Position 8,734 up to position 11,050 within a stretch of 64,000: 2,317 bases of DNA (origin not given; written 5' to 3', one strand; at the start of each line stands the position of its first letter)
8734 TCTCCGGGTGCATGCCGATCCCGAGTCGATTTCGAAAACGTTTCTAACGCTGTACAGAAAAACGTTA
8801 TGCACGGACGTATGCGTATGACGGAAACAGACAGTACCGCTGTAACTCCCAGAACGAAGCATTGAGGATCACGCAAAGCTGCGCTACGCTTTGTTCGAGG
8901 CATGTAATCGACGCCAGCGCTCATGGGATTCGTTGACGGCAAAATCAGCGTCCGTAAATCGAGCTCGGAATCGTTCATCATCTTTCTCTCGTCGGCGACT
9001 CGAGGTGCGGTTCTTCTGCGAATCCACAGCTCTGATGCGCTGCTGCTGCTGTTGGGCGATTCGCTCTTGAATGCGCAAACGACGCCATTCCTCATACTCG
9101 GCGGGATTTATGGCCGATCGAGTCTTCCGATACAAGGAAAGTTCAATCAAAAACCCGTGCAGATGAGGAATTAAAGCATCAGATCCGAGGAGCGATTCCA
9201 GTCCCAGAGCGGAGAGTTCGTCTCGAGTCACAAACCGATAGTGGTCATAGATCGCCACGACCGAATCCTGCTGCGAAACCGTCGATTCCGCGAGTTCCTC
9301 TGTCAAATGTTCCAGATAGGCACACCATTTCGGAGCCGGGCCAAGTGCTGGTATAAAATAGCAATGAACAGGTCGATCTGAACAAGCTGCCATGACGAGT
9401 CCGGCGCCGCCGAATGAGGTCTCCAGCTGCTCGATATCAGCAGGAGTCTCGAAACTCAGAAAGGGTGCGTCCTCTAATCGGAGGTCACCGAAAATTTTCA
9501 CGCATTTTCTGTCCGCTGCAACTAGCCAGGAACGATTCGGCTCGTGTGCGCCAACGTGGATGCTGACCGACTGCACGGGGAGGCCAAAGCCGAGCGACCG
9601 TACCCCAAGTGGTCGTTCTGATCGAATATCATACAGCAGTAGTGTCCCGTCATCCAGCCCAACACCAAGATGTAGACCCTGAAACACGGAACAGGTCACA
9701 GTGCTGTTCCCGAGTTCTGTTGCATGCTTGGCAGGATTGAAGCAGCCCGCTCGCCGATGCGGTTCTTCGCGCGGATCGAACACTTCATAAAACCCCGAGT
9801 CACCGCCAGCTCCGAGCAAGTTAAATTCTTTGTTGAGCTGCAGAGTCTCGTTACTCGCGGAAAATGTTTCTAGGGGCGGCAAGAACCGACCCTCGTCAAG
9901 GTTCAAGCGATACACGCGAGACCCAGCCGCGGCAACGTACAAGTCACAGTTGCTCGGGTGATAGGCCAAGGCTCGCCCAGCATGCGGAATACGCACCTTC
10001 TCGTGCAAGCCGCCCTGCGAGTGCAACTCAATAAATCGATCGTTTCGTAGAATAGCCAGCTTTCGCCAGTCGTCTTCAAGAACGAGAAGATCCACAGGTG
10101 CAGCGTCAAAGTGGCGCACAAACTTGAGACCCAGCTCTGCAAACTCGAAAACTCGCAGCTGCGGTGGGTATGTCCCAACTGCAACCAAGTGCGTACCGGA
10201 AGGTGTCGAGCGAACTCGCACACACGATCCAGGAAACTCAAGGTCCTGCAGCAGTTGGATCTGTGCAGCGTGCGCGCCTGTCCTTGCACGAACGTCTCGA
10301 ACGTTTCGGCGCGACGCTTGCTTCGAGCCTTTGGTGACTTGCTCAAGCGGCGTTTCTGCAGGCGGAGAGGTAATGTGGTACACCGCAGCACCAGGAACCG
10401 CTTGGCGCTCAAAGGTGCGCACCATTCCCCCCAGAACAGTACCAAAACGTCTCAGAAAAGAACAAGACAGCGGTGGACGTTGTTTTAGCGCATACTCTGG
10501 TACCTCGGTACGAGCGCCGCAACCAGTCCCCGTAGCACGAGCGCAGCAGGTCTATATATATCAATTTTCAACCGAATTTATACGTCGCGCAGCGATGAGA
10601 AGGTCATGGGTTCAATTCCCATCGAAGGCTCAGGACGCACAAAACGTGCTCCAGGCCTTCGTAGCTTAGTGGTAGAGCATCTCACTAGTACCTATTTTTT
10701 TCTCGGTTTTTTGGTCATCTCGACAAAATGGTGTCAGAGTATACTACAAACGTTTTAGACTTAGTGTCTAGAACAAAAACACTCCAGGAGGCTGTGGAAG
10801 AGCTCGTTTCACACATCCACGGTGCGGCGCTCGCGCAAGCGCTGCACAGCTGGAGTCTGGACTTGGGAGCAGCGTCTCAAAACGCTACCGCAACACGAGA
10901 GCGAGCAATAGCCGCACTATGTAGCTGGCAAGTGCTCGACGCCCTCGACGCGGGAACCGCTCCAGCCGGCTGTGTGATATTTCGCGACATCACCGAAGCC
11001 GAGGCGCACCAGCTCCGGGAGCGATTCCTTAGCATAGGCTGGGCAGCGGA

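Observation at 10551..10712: Circularly permuted tRNA-Thr(AGU) gene with the 3' half upstream of the 5' half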

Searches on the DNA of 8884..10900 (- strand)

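Call 5: search_rna_families(source=window, start=10400, end=10900, threshold=evalue, max_evalue=10, show_alignments=4)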
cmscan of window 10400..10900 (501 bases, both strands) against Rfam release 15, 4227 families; matches with E-value up to 10: 6.
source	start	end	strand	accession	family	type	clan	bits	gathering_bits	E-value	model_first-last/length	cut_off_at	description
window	10569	10712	+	RF02553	YrlA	Gene; sRNA;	-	33.9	69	1.1e-05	1-114/114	no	Y RNA-like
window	10807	10864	+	RF00683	mir-143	Gene; miRNA;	-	15.3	60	0.94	1-84/84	no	mir-143 microRNA precursor family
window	10678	10718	-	RF00617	cHP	Cis-reg;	CL00129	14.7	40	3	1-45/45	no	Flavivirus capsid hairpin cHP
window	10601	10622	+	RF00005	tRNA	Gene; tRNA;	CL00001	14.6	29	4.2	43-63/71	no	tRNA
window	10587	10631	-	RF04354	Plastid-ycf2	Cis-reg;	-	14.2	65.7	5.7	1-75/75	no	Plastid-ycf2 5UTR RNA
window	10822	10847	+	RF01759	sucC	Cis-reg;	-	14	50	4.6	11-35/70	no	sucC RNA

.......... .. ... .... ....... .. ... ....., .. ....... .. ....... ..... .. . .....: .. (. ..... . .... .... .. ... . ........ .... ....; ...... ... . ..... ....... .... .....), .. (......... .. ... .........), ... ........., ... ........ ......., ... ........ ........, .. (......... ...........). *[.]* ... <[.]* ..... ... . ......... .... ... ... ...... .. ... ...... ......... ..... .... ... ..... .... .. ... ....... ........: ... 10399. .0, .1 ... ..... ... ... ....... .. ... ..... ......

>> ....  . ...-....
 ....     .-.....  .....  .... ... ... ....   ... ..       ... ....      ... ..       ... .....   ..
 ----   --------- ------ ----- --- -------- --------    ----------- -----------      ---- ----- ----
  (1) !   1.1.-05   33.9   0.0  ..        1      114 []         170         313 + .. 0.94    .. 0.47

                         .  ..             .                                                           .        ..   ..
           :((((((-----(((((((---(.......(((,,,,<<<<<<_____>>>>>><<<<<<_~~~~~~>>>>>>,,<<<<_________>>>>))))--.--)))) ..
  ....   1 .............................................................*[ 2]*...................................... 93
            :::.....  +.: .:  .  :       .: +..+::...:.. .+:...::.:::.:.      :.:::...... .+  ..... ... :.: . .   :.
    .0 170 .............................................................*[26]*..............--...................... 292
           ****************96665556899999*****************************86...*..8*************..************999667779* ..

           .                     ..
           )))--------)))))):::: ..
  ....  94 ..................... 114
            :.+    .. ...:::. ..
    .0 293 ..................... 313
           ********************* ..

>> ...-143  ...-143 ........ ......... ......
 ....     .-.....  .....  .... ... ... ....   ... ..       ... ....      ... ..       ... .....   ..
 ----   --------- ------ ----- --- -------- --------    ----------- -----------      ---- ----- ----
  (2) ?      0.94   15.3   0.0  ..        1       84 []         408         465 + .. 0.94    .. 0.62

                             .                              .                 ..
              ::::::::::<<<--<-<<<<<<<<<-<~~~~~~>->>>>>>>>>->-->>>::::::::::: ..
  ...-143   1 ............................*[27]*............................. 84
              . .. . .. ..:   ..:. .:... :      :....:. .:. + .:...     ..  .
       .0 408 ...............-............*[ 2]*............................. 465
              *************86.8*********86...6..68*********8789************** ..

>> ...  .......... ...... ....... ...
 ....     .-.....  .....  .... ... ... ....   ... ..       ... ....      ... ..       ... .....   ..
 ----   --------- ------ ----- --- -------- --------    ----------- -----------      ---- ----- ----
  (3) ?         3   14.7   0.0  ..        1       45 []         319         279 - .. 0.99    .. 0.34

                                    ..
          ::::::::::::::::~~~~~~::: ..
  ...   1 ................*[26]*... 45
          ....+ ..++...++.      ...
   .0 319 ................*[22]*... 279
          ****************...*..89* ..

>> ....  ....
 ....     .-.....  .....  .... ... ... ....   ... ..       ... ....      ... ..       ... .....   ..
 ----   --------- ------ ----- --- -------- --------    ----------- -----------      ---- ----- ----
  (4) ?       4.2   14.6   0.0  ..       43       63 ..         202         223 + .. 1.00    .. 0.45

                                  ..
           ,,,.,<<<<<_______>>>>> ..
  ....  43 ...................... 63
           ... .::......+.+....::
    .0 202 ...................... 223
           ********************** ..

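Call 47: search_with_rna_model(model_id=R1, sources=[L013, L014, L015, L012], max_evalue=0.01, show_alignments=0)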
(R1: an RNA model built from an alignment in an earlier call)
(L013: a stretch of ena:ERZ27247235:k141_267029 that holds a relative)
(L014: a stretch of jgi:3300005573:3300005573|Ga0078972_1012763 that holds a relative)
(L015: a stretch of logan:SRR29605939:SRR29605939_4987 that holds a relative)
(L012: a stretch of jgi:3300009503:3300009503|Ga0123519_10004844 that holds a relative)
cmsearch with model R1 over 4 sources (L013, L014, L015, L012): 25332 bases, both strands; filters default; matches with E-value up to 0.01: 4.
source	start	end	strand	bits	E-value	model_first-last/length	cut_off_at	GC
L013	2490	2585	+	68.1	1.4e-18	1-98/98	no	0.5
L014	2490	2585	+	68.1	1.4e-18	1-98/98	no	0.5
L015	2233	2328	-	68.1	1.4e-18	1-98/98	no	0.5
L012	2868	2963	+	68.1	1.4e-18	1-98/98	no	0.5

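Call 53: search_with_rna_model(model_id=R1, sources=[L016, L017, L018], max_evalue=1, show_alignments=4)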
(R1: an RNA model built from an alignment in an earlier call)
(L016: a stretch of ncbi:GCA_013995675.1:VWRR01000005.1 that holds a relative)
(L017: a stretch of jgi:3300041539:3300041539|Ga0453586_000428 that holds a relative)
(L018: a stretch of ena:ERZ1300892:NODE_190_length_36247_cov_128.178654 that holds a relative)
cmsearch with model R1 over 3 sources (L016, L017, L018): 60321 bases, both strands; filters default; matches with E-value up to 1: 3.
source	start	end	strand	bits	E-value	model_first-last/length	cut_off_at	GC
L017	9592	9687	-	69.7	1.1e-18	1-98/98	no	0.47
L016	9738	9833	-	66.6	1e-17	1-98/98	no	0.52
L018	9755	9882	-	58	3.7e-15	1-98/98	no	0.6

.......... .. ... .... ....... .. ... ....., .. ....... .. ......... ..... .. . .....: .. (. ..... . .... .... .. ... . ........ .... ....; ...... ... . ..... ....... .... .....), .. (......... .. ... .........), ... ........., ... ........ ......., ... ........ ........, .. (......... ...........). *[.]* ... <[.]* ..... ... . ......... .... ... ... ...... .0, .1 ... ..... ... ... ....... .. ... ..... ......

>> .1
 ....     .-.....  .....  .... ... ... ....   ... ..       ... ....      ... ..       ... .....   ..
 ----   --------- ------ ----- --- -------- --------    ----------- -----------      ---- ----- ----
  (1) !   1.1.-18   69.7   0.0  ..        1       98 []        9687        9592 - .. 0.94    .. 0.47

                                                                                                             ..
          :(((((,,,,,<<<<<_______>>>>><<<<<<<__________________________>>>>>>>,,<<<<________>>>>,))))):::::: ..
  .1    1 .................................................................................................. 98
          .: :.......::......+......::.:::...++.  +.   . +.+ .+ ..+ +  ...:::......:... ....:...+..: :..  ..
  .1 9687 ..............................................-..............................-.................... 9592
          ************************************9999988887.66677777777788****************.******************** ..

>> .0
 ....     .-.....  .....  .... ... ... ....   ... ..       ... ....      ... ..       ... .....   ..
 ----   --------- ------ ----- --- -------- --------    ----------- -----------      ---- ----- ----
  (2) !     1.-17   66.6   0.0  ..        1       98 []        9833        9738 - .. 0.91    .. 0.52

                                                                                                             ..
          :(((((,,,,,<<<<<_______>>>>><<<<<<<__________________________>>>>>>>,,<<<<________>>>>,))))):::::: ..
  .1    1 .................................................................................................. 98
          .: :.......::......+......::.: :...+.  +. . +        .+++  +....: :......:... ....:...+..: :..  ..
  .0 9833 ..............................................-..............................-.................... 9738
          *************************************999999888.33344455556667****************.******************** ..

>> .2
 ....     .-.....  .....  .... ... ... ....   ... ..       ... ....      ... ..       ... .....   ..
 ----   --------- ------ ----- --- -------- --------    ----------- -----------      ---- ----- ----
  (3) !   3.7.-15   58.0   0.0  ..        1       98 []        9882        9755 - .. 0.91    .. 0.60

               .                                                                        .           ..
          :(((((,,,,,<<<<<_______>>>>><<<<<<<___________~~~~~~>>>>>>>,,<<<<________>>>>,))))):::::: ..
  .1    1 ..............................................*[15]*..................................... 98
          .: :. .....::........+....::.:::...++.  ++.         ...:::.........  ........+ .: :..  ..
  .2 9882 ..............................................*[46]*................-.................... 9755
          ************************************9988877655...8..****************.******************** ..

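Call 61: search_with_rna_model(model_id=R1, sources=[L019], max_evalue=1, filters=off)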
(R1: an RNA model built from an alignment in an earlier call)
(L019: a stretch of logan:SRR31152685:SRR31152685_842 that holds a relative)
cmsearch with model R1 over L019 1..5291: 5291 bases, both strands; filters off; matches with E-value up to 1: 3.
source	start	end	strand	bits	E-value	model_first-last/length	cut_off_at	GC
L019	2400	2526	-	19.6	0.00011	1-98/98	no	0.58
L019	1555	1577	-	7.1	0.61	1-98/98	no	0.61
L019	1750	1874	-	6.6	0.86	1-98/98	no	0.67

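Call 63: search_with_rna_model(model_id=R1, source=L019, start=2250, end=2834, max_evalue=1, filters=off, show_alignments=1)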
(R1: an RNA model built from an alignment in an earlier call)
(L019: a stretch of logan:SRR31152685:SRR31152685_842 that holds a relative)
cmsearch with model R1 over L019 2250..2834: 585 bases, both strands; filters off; matches with E-value up to 1: 3.
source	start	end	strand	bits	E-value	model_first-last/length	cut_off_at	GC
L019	2400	2526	-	19.6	1.2e-05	1-98/98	no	0.58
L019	2346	2365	-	3.4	0.86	1-98/98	no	0.85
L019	2545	2622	-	3.3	0.96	1-98/98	no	0.42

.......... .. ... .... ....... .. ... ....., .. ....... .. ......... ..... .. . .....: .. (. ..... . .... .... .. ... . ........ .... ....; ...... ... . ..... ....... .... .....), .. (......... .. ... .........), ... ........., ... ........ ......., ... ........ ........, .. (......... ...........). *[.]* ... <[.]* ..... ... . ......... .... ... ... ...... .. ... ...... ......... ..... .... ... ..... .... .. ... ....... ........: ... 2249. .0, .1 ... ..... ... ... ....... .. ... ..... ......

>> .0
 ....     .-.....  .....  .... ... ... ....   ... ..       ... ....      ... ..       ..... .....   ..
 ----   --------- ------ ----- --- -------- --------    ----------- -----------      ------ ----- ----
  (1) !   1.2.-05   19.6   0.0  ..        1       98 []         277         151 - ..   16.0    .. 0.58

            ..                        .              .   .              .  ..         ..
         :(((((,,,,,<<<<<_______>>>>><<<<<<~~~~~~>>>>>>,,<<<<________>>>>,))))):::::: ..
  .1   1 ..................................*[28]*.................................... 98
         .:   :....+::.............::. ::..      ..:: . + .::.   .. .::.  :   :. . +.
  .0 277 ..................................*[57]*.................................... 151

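Call 71: search_with_rna_model(model_id=R1, sources=[L020, L021], max_evalue=1, filters=off)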
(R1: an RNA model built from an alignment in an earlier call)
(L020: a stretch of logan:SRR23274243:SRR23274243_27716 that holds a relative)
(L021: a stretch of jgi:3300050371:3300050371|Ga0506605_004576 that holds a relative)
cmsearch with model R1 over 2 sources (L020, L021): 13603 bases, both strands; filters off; matches with E-value up to 1: 1.
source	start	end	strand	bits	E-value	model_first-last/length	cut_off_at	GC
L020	5895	5953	-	8.2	0.74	1-98/98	no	0.46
